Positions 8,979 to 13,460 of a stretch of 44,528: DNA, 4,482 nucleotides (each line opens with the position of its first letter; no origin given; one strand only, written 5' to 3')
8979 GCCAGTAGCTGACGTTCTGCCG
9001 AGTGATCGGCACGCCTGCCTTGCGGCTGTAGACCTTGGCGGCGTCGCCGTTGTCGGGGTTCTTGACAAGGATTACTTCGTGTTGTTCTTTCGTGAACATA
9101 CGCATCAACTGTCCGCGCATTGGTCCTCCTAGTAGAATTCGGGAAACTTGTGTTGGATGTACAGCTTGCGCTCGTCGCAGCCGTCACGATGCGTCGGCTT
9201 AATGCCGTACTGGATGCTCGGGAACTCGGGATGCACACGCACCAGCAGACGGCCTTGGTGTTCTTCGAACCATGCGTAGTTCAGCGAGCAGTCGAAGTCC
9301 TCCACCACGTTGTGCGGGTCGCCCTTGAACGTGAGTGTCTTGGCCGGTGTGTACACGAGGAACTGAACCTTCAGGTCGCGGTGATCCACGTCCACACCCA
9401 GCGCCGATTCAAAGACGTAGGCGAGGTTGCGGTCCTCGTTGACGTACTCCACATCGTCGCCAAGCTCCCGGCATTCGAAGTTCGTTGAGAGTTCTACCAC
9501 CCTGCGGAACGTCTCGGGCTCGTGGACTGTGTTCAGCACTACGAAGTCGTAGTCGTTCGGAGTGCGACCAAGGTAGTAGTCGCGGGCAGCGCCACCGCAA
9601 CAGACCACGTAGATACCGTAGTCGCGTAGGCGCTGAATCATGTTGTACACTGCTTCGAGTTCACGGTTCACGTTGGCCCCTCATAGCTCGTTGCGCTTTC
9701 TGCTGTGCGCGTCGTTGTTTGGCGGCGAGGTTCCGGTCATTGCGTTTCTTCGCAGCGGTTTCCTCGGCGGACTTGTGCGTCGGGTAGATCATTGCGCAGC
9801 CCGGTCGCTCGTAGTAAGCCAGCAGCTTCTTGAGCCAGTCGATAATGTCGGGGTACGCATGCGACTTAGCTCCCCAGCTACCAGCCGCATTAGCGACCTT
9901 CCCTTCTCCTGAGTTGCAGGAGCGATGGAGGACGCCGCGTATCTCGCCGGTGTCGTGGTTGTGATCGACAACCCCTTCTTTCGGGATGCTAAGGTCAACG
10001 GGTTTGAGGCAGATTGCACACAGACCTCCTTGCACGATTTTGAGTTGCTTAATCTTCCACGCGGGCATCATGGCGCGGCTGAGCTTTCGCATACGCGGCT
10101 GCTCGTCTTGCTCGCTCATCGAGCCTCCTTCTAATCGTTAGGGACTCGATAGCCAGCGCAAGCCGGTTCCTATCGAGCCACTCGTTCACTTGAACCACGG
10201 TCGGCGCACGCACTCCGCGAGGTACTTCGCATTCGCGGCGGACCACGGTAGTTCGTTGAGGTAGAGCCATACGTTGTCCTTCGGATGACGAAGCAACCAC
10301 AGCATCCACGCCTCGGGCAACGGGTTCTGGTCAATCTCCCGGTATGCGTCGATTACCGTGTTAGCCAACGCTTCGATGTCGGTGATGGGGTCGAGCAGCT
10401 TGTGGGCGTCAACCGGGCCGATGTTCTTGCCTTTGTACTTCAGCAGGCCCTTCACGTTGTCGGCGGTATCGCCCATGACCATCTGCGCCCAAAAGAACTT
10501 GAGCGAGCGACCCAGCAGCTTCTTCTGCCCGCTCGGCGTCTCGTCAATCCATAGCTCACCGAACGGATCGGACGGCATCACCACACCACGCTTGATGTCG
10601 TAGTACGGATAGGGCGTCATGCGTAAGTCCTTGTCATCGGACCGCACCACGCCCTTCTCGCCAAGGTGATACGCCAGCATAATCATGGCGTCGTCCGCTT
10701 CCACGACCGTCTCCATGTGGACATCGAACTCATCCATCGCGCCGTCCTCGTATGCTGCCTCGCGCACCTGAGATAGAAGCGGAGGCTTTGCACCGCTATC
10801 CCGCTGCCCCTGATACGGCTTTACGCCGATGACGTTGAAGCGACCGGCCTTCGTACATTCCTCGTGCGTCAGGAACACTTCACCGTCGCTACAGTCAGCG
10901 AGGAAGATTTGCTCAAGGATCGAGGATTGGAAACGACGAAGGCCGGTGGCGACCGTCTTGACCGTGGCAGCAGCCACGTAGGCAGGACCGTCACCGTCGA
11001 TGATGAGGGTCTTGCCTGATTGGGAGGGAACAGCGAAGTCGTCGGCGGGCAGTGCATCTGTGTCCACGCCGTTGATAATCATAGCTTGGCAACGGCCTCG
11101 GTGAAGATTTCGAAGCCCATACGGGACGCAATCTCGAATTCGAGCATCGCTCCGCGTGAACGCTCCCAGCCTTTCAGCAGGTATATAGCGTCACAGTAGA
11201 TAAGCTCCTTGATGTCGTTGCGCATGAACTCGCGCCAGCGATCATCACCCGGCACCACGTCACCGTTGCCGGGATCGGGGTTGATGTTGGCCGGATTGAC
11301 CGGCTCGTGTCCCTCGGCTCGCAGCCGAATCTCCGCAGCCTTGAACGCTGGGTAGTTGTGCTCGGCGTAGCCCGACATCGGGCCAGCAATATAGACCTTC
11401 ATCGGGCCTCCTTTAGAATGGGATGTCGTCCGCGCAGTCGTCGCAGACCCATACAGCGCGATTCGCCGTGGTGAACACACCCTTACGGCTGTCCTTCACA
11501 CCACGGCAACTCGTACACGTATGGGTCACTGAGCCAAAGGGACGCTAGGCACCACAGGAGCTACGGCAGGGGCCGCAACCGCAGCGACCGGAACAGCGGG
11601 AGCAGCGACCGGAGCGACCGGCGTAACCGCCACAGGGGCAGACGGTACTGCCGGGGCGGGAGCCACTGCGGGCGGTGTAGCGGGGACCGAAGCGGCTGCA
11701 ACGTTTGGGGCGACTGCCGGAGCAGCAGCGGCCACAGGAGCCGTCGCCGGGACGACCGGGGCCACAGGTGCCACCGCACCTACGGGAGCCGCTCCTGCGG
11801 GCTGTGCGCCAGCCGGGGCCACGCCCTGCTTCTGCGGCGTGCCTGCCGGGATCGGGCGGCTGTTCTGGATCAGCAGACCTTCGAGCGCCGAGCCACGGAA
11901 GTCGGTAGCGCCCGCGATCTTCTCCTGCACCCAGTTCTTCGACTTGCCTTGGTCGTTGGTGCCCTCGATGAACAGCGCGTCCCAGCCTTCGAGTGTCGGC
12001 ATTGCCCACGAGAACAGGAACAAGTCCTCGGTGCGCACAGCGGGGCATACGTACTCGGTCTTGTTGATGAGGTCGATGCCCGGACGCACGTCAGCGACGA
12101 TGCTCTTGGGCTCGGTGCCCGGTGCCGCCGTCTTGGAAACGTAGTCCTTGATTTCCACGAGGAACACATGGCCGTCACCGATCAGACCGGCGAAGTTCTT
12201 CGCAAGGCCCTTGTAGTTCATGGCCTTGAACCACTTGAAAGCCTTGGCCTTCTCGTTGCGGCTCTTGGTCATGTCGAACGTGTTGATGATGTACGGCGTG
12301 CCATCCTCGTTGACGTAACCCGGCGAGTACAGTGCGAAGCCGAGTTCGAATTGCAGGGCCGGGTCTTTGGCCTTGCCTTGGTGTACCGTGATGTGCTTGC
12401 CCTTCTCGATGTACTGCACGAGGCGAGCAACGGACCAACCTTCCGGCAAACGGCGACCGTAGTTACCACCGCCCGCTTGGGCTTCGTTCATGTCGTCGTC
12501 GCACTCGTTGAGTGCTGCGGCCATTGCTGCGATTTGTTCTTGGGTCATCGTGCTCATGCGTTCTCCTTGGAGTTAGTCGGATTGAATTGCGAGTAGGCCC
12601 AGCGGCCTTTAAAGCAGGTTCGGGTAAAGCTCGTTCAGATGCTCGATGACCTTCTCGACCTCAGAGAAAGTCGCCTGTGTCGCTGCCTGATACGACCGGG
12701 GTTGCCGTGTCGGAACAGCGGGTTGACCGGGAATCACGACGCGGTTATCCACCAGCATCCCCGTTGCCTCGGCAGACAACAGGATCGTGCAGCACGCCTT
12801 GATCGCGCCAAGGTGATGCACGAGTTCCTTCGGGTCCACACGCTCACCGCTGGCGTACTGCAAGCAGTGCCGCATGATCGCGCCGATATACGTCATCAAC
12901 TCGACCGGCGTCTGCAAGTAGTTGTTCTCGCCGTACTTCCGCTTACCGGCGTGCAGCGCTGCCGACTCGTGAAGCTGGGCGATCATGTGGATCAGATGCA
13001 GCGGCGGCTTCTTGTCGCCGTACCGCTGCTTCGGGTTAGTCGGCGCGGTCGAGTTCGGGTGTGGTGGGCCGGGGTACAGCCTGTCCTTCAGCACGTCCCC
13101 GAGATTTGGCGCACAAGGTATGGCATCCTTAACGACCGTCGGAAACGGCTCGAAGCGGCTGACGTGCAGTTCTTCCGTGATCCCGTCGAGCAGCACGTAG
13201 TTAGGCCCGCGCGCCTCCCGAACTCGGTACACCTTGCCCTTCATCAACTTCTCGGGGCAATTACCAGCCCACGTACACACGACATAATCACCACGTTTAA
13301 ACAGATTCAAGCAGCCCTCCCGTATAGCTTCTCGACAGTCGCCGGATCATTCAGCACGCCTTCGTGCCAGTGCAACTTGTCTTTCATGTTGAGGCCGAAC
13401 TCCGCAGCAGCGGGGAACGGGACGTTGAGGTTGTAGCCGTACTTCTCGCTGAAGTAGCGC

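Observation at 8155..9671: A split minimal CCA/poly(A)-type nucleotidyltransferase and HTH-metallophosphoesterase pair may be an RNA 3'-end repair or nucleotide-signal module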

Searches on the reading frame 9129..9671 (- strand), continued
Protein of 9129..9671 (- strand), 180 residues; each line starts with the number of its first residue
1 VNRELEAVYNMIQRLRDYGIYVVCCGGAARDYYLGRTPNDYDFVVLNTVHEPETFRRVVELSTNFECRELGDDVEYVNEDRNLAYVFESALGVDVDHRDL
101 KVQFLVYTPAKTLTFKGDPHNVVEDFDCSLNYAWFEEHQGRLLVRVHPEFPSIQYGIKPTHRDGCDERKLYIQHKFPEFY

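Call 35: predict_structure(alignment_id=A2)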
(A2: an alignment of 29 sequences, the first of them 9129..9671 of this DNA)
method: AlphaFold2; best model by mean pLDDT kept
length: 180 residues; sequences in the alignment: 29
mean_pLDDT: 92.1   pTM: 0.87
mean pLDDT of the five models: 92.1, 91.8, 91.8, 91.5, 91.0
residues with pLDDT >= 90: 145; 70-90: 25; 50-70: 10; < 50: 0
segments of 3 or more residues with pLDDT < 50: none
pLDDT, mean of each block of 10 residues (from residue 1): 91 98 97 95 95 96 96 61 93 90 96 96 94 97 97 92 85 89
secondary structure, 60 per line:
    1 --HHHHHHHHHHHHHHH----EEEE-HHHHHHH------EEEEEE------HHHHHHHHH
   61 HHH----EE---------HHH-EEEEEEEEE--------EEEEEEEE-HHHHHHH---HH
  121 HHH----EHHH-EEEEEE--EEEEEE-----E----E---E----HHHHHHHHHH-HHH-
elements in order: H3-17 E22-25 H27-33 E40-45 H52-63 E83-91 E100-107 H109-115 H119-123 E133-138 E141-146 H166-175

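Call 38: fold_search(model_id=the predicted structure, library=pdb)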
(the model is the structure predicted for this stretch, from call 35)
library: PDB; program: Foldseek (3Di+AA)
matches with E <= 10: 588; with E <= 0.001: 19
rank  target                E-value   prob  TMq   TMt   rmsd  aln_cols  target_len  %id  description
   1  6q52                  4.1e-05  1.00  0.42  0.23   4.7       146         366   16  Structure of a psychrophilic CCA-adding enzyme in complex with CMPcPP at room temperature in ChipX microfluidic device (released 2019-05-01)
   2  4wby                  1.4e-04  1.00  0.52  0.27   4.1       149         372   14  tRNA-processing enzyme (apo form I) (released 2015-04-15)
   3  3aqk                  1.8e-04  1.00  0.41  0.21   6.0       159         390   18  Structure of bacterial protein (apo form I) (released 2011-02-09)
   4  7oqx                  1.9e-04  1.00  0.40  0.22   5.0       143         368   17  Crystal structure of a psychrophilic CCA-adding enzyme in complex with CMPcPP (released 2021-11-03)
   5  8cbm_E                2.0e-04  1.00  0.49  0.27   5.9       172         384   16  Structure of human mitochondrial CCA-adding enzyme in complex with mitochondrial pre-tRNA-Ile (released 2024-06-12)
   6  4wc2_A                2.2e-04  1.00  0.48  0.25   4.3       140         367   15  Crystal structure of tRNA nucleotidyltransferase complexed with a primer tRNA and an incoming ATP analog (released 2015-04-15)
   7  3h39_A                2.5e-04  1.00  0.50  0.24   5.5       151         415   14  The complex structure of CCA-adding enzyme with ATP (released 2009-10-13)
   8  3wfr_H                2.5e-04  1.00  0.45  0.20   4.3       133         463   12  tRNA processing enzyme complex 2 (released 2014-01-01)
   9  6qxn                  2.8e-04  1.00  0.40  0.22   5.0       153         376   16  Crystal structure of the CCA-adding enzyme of a psychrophilic organism in complex with CTP (released 2020-03-25)
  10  7otr                  2.9e-04  1.00  0.41  0.22   5.0       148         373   17  Crystal structure of a psychrophilic CCA-adding enzyme determined by SAD phasing (released 2021-11-03)
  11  6qy6                  3.1e-04  1.00  0.41  0.22   4.9       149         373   16  Crystal structure of the CCA-adding enzyme of a psychrophilic organism (released 2020-03-25)
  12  1vfg_B                3.3e-04  1.00  0.49  0.27   4.3       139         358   14  Crystal structure of tRNA nucleotidyltransferase complexed with a primer tRNA and an incoming ATP analog (released 2004-08-10)
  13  1ou5_A                4.0e-04  1.00  0.50  0.29   6.5       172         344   14  Crystal structure of human CCA-adding enzyme (released 2003-05-06)
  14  3aqm_A                5.5e-04  1.00  0.41  0.21   6.4       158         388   16  Structure of bacterial protein (form II) (released 2011-02-09)
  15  3aql_A                5.8e-04  1.00  0.39  0.21   4.9       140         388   14  Structure of bacterial protein (apo form II) (released 2011-02-09)
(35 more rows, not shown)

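Call 39: fold_search(model_id=the predicted structure, library=viral)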
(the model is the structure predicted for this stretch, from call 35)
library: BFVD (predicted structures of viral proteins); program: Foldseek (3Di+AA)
matches with E <= 10: 641; with E <= 0.001: 57
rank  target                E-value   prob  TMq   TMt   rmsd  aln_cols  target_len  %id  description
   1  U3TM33                4.1e-12  1.00  0.65  0.63   8.3       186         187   38  Nucleotidyltransferase [Ralstonia phage RSB3]
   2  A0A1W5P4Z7            3.6e-09  1.00  0.68  0.68   3.9       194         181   20  Putative nucleotidyl transferase [Pectobacterium phage PP2]
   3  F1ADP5                4.7e-09  1.00  0.66  0.65   3.7       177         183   21  Uncharacterized protein [Caulobacter phage Cd1]
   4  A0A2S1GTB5            9.8e-09  1.00  0.71  0.75   3.9       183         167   18  Uncharacterized protein [Dickeya phage Ninurta]
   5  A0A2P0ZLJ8            1.6e-08  1.00  0.68  0.66   3.5       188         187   20  Poly A polymerase head domain-containing protein [Pseudomonas phage phiNV3]
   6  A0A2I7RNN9            2.6e-08  1.00  0.69  0.73   3.7       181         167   15  Poly A polymerase head domain protein [Vibrio phage 1.204.O._10N.222.46.F12]
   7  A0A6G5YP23            2.8e-08  1.00  0.54  0.56   7.2       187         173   20  (no name in the UniProt tables at hand)
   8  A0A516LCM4            3.0e-08  1.00  0.67  0.62   4.1       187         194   20  (no name in the UniProt tables at hand)
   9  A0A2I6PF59            8.5e-08  1.00  0.57  0.68   4.0       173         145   19  Nucleotidyltransferase [Proteus phage phiP4-3]
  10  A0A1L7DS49            8.5e-08  1.00  0.63  0.62   6.4       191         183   26  Putative poly(A) polymerase [Ralstonia phage phiAp1]
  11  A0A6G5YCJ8            1.2e-07  1.00  0.61  0.61   4.5       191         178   15  (no name in the UniProt tables at hand)
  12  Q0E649                2.0e-07  1.00  0.55  0.51   6.7       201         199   17  Nucleotidyltransferase [Pseudomonas phage LKD16]
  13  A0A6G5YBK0            2.1e-07  1.00  0.63  0.56   5.1       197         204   18  (no name in the UniProt tables at hand)
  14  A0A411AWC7            2.3e-07  1.00  0.66  0.64   4.2       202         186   18  Poly A polymerase head domain-containing protein [Providencia phage vB_PstP_PS3]
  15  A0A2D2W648            2.4e-07  1.00  0.60  0.65   4.7       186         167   16  Nucleotidyltransferase [Pectobacterium phage DU_PP_II]
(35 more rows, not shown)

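Call 56: find_related_loci(query=A2, collection=viral_contigs, flank=10000)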
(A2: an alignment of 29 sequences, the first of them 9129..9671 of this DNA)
Query A2 (180 aa) in viral_contigs; peptide patterns used: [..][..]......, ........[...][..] (x = any residue, [..] = any of these).
194 stretches matched a pattern; 31 encode a relative of the query (tblastn E <= 1e-3); 31 distinct loci.
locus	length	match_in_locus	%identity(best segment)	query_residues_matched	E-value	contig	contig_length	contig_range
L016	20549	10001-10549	43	1-179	2e-41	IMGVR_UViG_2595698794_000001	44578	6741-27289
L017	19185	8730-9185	29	23-179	5e-9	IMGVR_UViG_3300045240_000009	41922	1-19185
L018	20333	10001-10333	27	10-109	5e-7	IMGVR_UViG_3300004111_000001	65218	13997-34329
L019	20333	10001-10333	27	10-109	5e-7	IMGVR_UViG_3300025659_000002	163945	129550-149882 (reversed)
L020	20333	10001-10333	27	10-109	5e-7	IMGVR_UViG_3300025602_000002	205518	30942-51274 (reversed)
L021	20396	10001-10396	26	3-136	5e-6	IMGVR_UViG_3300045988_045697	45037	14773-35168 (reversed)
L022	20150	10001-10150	42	14-68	8e-6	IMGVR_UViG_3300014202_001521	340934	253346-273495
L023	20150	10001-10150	42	14-68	8e-6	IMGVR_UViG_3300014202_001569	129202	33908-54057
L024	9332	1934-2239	31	18-107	2e-5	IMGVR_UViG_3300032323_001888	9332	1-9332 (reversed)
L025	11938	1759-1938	35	8-72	6e-5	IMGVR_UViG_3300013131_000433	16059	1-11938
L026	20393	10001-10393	25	3-135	6e-5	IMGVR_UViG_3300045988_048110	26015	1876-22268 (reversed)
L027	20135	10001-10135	38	5-51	6e-5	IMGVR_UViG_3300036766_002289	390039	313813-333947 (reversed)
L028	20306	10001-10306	32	18-107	7e-5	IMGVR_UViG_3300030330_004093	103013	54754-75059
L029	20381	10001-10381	25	3-112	7e-5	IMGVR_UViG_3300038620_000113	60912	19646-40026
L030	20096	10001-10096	44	13-44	8e-5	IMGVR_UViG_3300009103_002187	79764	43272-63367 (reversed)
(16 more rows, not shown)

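Call 92: search_protein_families(library=padloc, proteins=[window:9129-9671:-], max_evalue=0.1)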
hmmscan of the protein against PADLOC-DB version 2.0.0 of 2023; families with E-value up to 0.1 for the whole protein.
window:9129-9671:- (180 aa): 0 families

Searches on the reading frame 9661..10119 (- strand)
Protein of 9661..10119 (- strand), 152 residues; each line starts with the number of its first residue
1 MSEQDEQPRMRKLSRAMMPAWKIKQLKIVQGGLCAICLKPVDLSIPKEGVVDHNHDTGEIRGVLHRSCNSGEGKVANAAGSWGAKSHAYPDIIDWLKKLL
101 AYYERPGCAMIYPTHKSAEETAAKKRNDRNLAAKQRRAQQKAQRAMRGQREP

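Call 3: search_protein_families(library=pfam, proteins=[window:9661-10119:-], max_evalue=1)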
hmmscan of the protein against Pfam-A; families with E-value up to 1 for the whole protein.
window:9661-10119:- (152 aa): 2 families
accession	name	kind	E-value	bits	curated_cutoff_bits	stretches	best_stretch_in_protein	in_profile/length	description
PF02945.21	Endonuclease_7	-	7.2e-14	51.9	23.6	1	20-104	12-81/82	Recombination endonuclease VII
PF00935.25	Ribosomal_L44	-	0.38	11.6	25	1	114-152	1-38/76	Ribosomal protein L44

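Call 4: search_protein_families(library=phrogs, proteins=[window:9661-10119:-], max_evalue=0.01)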
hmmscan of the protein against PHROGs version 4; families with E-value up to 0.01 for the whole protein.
window:9661-10119:- (152 aa): 6 families
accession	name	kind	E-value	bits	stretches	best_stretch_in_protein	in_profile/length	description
phrog_423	-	DNA, RNA and nucleotide metabolism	1.4e-41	143.1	1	9-146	2-141/159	endonuclease VII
phrog_11865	-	DNA, RNA and nucleotide metabolism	1.9e-25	90.1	1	50-139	1-93/95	endonuclease VII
phrog_2914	-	DNA, RNA and nucleotide metabolism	4.9e-11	43.7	1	29-77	93-140/190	endonuclease VII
phrog_2633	-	DNA, RNA and nucleotide metabolism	2e-10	42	1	15-77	66-124/142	endonuclease VII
phrog_307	-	DNA, RNA and nucleotide metabolism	1.6e-07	32.7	1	25-70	114-157/334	endonuclease VII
phrog_20005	-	DNA, RNA and nucleotide metabolism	8.5e-05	23.6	1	98-145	24-68/69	endonuclease VII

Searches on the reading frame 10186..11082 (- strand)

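Call 3: search_protein_families(library=pfam, proteins=[window:10186-11082:-], max_evalue=1)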
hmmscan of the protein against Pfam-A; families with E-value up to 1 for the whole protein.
window:10186-11082:- (298 aa): 1 family
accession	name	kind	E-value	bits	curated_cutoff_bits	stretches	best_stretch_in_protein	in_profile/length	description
PF01367.25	5_3_exonuc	-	0.0084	17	40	1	200-243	10-48/97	5'-3' exonuclease, C-terminal SAM fold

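Call 4: search_protein_families(library=phrogs, proteins=[window:10186-11082:-], max_evalue=0.01)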
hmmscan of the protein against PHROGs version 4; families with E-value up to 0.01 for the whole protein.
window:10186-11082:- (298 aa): 1 family
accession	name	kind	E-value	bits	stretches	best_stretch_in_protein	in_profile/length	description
phrog_107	-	DNA, RNA and nucleotide metabolism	4.8e-62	211.8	1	13-275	109-375/542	exonuclease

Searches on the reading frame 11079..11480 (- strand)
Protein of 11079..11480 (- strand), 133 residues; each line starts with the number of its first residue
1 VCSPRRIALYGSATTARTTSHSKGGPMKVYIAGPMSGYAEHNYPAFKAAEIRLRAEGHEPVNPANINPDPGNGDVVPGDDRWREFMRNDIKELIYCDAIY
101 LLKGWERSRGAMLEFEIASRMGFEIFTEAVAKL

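Call 3: search_protein_families(library=pfam, proteins=[window:11079-11480:-], max_evalue=1)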
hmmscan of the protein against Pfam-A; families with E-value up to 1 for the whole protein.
window:11079-11480:- (133 aa): 3 families
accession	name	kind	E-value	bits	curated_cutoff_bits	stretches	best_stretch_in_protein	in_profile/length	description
PF14359.12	DUF4406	-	8.5e-25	87.4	22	1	27-126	1-90/91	Domain of unknown function (DUF4406)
PF05014.21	Nuc_deoxyrib_tr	-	0.00069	20.2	28.8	1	29-115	1-83/117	Nucleoside 2-deoxyribosyltransferase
PF24963.1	DUF7768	-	0.036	14.8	26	1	28-125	2-95/98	Domain of unknown function (DUF7768)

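Call 4: search_protein_families(library=phrogs, proteins=[window:11079-11480:-], max_evalue=0.01)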
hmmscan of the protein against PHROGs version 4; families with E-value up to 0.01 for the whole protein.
window:11079-11480:- (133 aa): 5 families
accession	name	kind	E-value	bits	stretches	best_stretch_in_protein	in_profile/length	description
phrog_355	-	DNA, RNA and nucleotide metabolism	8.3e-37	127.9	1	18-128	66-172/249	nucleoside 2-deoxyribosyltransferase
phrog_5781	-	unknown function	7.8e-32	111.6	1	27-129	6-100/220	-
phrog_12019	-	other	7.8e-18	66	1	25-124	11-108/241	MazG-like pyrophosphatase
phrog_15484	-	other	9.8e-14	52.6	1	29-127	153-244/253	hydrolase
phrog_31170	-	unknown function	2e-10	41.6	1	28-66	2-40/55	-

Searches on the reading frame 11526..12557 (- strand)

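Call 46: search_protein_families(library=phrogs, proteins=[window:11526-12557:-], max_evalue=0.001)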
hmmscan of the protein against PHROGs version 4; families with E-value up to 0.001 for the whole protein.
window:11526-12557:- (343 aa): 1 family
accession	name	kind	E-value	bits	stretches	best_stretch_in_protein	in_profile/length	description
phrog_862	-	unknown function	1.5e-69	235.9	1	4-276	2-274/276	-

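Call 79: search_protein_families(library=pfam, proteins=[window:11526-12557:-], max_evalue=0.01)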
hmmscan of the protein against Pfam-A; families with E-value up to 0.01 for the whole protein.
window:11526-12557:- (343 aa): 0 families

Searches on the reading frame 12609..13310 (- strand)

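Call 46: search_protein_families(library=phrogs, proteins=[window:12609-13310:-], max_evalue=0.001)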
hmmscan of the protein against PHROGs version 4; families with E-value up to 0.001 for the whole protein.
window:12609-13310:- (233 aa): 4 families
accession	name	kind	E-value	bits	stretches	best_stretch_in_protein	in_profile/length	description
phrog_2252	-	lysis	9.8e-42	144.6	1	87-231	98-227/285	endolysin; inhibits RNA polymerase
phrog_801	-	DNA, RNA and nucleotide metabolism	6.2e-15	56.7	1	89-208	95-214/476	dATP / dGTP pyrophosphohydrolase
phrog_19680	-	unknown function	6.4e-08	33.9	1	83-178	81-176/188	-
phrog_11257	-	unknown function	0.00066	20.7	1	113-213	31-131/200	-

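Call 79: search_protein_families(library=pfam, proteins=[window:12609-13310:-], max_evalue=0.01)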
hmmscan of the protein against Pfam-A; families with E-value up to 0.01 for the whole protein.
window:12609-13310:- (233 aa): 1 family
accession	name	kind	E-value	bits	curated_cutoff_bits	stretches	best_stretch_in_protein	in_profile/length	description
PF18909.5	dGTP_diPhyd_N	-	1.9e-22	79.5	27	1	91-190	1-99/99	dATP/dGTP diphosphohydrolase, N-terminal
